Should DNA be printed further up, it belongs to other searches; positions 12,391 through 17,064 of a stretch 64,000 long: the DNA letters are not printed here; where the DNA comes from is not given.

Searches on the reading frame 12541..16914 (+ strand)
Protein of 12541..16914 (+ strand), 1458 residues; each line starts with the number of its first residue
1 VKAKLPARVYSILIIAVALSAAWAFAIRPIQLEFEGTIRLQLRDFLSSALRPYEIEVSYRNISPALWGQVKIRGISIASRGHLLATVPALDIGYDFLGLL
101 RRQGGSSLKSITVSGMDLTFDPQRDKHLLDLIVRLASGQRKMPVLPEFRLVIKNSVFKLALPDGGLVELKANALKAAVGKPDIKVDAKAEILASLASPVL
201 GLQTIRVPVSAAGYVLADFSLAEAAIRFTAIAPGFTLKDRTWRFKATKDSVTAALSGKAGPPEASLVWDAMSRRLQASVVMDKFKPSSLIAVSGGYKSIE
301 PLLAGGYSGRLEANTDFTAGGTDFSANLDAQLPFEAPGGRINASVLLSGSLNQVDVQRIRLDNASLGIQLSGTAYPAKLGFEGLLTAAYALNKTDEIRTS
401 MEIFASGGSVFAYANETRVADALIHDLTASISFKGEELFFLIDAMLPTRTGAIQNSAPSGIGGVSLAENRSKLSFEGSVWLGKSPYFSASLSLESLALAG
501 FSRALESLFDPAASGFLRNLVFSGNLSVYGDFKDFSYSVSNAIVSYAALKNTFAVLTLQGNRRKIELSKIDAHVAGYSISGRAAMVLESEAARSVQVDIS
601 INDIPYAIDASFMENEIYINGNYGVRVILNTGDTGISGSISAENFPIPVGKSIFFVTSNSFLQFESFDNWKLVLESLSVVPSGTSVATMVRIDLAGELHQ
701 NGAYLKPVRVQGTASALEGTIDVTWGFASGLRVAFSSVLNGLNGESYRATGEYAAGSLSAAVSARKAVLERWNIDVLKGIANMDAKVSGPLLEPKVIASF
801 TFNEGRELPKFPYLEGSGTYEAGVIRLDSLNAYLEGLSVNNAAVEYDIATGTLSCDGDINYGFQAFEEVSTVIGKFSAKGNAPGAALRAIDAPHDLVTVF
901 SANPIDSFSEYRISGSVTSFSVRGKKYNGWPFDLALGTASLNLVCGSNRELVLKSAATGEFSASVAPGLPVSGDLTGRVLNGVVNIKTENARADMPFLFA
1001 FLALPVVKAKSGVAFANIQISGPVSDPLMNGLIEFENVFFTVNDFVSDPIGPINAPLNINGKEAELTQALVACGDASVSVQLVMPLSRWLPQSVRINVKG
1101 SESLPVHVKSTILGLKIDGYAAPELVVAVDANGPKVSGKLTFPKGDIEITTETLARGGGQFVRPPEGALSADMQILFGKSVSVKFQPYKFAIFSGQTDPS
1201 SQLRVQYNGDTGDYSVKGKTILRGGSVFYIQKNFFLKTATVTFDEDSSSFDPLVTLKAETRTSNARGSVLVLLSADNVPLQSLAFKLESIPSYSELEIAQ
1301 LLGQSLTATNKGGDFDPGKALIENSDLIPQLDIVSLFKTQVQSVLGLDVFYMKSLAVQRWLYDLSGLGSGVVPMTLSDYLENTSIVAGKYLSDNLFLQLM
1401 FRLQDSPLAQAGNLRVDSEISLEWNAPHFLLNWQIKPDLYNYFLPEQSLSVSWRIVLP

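Call 62: search_protein_families(library=pfam, proteins=[window:12541-16914:+], max_evalue=0.00001)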
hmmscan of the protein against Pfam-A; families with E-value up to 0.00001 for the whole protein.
window:12541-16914:+ (1458 aa): 1 family
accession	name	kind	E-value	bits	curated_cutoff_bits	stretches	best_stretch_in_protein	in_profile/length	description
PF04357.19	TamB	-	5.1e-12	46.2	22.4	1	1089-1415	24-352/381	TamB, inner membrane protein subunit of TAM complex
